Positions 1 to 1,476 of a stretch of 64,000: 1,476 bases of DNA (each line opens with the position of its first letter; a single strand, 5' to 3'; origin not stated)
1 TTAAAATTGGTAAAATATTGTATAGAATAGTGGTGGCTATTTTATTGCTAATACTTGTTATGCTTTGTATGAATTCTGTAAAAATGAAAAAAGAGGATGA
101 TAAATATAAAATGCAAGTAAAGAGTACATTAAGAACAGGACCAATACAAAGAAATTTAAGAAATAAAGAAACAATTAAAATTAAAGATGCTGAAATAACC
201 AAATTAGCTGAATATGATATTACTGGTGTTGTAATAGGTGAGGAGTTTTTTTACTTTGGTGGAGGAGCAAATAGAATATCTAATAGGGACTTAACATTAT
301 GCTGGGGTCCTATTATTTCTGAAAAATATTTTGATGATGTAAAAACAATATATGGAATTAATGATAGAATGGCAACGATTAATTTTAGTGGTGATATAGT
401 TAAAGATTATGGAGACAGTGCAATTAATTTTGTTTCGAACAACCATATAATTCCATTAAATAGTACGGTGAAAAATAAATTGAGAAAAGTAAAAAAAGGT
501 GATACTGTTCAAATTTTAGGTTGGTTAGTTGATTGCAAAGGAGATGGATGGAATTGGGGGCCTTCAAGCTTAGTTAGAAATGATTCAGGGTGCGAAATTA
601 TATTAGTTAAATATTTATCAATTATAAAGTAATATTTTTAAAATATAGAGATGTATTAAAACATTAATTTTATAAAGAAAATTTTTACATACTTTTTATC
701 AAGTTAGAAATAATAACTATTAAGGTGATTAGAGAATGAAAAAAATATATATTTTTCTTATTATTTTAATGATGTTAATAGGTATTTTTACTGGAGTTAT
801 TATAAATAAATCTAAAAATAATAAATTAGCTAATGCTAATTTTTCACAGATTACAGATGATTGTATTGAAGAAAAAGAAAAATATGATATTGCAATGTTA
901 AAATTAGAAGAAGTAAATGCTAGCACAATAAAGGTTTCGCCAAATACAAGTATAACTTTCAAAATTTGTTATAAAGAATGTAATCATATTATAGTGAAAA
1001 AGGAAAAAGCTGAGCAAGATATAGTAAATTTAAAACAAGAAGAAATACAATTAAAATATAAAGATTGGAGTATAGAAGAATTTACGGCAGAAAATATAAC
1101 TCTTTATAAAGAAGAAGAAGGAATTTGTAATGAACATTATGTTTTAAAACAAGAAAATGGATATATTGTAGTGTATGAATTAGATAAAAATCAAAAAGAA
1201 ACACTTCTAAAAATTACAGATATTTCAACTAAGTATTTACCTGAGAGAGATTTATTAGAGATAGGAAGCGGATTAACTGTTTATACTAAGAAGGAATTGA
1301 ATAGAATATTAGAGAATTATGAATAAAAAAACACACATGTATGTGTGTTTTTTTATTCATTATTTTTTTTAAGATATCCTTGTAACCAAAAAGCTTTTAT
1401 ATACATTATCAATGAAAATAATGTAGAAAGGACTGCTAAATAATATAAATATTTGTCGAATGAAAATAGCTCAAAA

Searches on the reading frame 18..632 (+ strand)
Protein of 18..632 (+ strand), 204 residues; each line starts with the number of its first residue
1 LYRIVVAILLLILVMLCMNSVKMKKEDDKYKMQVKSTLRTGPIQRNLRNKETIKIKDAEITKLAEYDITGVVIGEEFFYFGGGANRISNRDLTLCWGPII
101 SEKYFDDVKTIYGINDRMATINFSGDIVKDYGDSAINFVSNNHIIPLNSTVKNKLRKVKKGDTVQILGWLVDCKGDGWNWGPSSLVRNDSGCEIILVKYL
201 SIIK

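Call 3: search_protein_families(library=pfam, proteins=[window:18-632:+], max_evalue=0.1)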
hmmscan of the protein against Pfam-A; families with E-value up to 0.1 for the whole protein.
window:18-632:+ (204 aa): 3 families
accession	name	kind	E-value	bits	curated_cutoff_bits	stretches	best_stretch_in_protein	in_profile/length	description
PF12869.13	tRNA_anti-like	-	0.04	13.9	23.5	0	137-168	99-130/146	tRNA_anti-like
PF13179.11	DUF4006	-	0.049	14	22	0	4-31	18-47/64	Family of unknown function (DUF4006)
PF01759.27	NTR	-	0.056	13.7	21.9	1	19-58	16-54/106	UNC-6/NTR/C345C module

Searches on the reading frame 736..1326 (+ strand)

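Call 3: search_protein_families(library=pfam, proteins=[window:736-1326:+], max_evalue=0.1)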
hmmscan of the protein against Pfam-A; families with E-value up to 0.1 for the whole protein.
window:736-1326:+ (196 aa): 2 families
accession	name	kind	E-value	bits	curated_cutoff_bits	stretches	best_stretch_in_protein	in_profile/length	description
PF08955.15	BofC_C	-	0.00018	22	21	1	139-195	16-72/74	BofC C-terminal domain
PF10864.13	DUF2663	-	0.083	13.7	25.2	0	77-125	66-114/127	Protein of unknown function (DUF2663)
